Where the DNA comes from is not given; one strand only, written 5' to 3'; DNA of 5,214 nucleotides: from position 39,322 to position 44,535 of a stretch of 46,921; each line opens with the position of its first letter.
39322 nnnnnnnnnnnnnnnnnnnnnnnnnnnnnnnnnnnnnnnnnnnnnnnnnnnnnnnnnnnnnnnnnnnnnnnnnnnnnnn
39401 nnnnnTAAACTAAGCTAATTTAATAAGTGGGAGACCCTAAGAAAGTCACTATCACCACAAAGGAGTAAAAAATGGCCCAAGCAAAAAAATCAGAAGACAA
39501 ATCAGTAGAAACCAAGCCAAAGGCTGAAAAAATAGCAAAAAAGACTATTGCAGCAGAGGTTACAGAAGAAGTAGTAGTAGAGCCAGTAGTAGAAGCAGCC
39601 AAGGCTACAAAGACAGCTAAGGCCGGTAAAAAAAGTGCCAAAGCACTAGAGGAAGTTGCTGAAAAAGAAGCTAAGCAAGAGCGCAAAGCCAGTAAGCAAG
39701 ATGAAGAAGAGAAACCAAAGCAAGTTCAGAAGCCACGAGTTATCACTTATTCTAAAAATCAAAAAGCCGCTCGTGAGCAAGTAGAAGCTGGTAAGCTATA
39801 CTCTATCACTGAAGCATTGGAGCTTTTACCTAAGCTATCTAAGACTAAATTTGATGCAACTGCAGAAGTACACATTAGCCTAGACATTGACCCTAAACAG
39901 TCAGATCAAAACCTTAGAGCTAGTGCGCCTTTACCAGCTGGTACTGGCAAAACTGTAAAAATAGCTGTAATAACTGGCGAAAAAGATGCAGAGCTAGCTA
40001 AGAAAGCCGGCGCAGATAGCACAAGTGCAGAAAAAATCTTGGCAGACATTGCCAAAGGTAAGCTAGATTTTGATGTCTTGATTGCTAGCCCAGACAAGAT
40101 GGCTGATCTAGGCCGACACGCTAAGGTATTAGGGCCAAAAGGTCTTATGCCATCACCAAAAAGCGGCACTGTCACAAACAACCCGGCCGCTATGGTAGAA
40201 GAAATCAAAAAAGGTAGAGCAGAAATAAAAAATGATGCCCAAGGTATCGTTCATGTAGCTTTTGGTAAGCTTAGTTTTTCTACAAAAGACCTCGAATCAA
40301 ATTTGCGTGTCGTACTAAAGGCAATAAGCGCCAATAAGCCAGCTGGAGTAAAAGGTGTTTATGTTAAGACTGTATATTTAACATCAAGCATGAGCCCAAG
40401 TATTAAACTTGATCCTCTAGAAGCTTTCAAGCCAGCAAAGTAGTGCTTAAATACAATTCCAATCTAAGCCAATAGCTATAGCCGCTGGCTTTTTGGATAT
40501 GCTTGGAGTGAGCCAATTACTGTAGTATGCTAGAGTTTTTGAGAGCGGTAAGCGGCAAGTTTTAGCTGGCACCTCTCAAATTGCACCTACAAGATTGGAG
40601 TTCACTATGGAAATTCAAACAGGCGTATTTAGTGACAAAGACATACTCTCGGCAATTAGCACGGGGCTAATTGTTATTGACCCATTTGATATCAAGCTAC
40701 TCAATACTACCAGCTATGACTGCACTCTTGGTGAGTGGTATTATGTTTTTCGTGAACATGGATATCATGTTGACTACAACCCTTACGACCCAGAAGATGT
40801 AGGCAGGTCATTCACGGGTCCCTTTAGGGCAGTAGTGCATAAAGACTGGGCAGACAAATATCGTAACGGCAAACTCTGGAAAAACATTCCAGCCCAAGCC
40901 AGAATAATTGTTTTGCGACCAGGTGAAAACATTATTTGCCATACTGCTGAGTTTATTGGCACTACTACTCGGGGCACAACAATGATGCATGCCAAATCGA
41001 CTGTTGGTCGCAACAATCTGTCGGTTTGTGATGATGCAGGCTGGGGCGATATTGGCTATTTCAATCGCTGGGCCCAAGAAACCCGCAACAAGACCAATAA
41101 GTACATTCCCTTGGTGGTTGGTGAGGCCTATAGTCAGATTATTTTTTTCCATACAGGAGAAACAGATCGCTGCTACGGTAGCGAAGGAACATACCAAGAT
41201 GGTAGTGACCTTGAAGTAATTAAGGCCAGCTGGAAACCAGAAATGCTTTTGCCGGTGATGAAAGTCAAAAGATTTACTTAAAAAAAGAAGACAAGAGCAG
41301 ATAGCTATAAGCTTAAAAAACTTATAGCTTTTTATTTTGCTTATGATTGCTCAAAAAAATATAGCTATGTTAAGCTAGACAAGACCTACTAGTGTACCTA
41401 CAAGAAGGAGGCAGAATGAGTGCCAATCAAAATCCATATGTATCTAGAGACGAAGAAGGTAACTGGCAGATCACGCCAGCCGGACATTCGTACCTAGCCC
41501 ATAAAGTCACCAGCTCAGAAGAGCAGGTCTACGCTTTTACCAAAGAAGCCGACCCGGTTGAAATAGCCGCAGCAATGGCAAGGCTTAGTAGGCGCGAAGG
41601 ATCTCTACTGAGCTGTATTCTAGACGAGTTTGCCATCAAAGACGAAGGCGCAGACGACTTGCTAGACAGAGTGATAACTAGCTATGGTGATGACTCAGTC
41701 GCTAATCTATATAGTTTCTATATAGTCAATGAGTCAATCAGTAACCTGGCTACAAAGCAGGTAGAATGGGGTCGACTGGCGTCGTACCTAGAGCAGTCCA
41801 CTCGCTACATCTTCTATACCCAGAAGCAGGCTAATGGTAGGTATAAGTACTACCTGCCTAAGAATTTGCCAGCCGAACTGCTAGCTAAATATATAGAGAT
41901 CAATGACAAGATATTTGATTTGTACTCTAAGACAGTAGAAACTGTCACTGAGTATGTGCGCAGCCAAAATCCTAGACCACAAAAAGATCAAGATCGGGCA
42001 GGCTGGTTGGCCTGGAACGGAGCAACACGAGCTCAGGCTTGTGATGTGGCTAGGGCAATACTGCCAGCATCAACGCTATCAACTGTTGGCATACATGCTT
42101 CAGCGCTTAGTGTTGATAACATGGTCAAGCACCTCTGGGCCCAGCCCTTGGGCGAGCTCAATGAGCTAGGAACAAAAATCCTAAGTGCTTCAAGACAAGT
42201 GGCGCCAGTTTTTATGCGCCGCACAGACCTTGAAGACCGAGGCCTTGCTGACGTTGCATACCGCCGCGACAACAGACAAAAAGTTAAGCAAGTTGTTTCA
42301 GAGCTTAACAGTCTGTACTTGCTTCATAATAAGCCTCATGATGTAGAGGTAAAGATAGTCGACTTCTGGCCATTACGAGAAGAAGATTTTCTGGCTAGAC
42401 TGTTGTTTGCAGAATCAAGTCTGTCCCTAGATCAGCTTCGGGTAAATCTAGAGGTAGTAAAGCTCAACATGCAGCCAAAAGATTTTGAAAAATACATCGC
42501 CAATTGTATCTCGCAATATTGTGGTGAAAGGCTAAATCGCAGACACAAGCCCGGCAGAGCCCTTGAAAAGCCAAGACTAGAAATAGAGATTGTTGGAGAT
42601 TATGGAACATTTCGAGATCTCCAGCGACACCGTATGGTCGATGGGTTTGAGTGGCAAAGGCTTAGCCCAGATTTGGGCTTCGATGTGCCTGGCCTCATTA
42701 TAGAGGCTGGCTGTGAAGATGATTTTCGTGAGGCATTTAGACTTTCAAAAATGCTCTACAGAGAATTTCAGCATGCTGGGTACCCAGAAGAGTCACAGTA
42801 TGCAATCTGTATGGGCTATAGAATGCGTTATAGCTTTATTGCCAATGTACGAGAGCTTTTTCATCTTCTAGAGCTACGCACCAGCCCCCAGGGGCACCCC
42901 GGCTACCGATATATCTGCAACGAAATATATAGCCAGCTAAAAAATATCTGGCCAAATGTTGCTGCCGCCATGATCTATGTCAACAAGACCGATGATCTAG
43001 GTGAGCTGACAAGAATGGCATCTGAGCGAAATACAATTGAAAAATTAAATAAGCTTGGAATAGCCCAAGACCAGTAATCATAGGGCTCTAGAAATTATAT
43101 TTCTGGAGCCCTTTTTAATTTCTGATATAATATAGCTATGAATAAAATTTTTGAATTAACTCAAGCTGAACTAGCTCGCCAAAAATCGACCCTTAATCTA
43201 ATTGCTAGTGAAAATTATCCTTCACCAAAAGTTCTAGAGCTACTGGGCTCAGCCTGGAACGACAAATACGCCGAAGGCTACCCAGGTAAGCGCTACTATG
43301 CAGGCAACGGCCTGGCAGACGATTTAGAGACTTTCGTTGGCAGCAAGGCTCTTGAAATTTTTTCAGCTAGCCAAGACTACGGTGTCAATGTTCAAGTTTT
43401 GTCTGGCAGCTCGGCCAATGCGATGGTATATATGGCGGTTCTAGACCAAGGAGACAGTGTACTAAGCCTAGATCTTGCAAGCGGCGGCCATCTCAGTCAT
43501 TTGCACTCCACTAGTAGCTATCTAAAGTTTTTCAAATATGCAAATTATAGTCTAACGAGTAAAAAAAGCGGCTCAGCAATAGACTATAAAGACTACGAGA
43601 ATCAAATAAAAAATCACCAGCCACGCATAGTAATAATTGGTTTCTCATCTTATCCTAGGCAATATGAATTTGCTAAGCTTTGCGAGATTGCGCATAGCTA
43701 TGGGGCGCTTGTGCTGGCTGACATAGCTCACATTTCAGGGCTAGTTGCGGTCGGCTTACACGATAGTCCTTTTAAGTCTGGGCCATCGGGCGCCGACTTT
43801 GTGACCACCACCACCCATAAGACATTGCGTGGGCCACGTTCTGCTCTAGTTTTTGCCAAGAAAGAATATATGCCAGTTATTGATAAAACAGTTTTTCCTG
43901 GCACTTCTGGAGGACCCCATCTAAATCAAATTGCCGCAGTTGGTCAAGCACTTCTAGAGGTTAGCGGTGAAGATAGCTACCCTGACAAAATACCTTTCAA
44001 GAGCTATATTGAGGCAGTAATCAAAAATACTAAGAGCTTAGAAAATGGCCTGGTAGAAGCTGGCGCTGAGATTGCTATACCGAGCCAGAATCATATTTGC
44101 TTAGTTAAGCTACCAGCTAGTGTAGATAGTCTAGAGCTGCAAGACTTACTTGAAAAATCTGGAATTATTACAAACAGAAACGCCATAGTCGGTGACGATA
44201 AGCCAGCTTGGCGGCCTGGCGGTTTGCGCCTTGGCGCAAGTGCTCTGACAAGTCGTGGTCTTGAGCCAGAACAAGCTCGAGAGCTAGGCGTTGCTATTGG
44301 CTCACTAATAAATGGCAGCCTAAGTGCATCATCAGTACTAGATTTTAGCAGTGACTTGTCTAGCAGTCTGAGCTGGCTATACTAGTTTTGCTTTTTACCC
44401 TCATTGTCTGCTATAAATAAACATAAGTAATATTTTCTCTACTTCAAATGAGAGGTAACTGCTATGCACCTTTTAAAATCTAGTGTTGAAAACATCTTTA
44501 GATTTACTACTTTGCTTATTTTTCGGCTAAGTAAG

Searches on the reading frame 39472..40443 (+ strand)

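Call 19: search_protein_families(library=pfam, proteins=[window:39472-40443:+], max_evalue=0.0001)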
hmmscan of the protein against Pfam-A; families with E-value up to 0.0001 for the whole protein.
window:39472-40443:+ (323 aa): 1 family
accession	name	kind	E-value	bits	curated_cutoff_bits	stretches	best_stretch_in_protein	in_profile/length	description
PF00687.26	Ribosomal_L1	-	4.6e-53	180.2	32.2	1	121-309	3-198/198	Ribosomal protein L1p/L10e family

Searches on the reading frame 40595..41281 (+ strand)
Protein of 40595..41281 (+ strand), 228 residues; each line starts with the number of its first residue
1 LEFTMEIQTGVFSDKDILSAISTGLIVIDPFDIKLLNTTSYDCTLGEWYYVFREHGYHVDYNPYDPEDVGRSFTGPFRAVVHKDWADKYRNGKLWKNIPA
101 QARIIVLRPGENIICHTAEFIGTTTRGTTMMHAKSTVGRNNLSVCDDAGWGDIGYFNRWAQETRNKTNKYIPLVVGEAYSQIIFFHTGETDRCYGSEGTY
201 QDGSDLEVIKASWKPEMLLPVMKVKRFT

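Call 59: search_protein_families(library=pfam, proteins=[window:40595-41281:+], max_evalue=0.0001)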
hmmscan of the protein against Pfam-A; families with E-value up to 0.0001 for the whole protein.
window:40595-41281:+ (228 aa): 1 family
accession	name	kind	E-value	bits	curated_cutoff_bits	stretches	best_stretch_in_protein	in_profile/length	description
PF22769.1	DCD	-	8.1e-23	81.6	27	1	12-186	2-152/153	dCTP deaminase-like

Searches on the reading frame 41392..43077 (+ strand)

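Call 59: search_protein_families(library=pfam, proteins=[window:41392-43077:+], max_evalue=0.0001)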
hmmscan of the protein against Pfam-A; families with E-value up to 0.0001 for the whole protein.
window:41392-43077:+ (561 aa): 1 family
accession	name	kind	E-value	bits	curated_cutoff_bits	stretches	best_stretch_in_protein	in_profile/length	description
PF02511.20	Thy1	-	2.1e-30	106.4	24.8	2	54-273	8-191/191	Thymidylate synthase complementing protein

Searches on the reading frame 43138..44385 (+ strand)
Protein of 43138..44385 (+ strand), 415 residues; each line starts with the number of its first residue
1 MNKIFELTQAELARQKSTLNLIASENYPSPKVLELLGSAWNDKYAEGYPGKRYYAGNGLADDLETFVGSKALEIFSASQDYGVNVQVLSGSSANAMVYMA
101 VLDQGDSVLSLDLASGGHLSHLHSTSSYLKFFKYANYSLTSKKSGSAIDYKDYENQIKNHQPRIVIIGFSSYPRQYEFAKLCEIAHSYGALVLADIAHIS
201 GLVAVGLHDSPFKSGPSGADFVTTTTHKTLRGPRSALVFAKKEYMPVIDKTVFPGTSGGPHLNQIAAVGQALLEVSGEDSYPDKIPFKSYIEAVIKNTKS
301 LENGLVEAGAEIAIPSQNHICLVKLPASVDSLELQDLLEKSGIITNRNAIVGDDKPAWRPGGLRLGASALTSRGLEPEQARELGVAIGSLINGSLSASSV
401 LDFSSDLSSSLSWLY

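Call 59: search_protein_families(library=pfam, proteins=[window:43138-44385:+], max_evalue=0.0001)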
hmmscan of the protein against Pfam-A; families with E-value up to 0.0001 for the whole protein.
window:43138-44385:+ (415 aa): 2 families
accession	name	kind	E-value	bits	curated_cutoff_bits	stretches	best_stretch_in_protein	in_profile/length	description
PF00464.25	SHMT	-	1.4e-106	356.9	27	1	3-384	7-396/399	Serine hydroxymethyltransferase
PF00155.27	Aminotran_1_2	-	6.4e-09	35.9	19.7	1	80-372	64-351/361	Aminotransferase class I and II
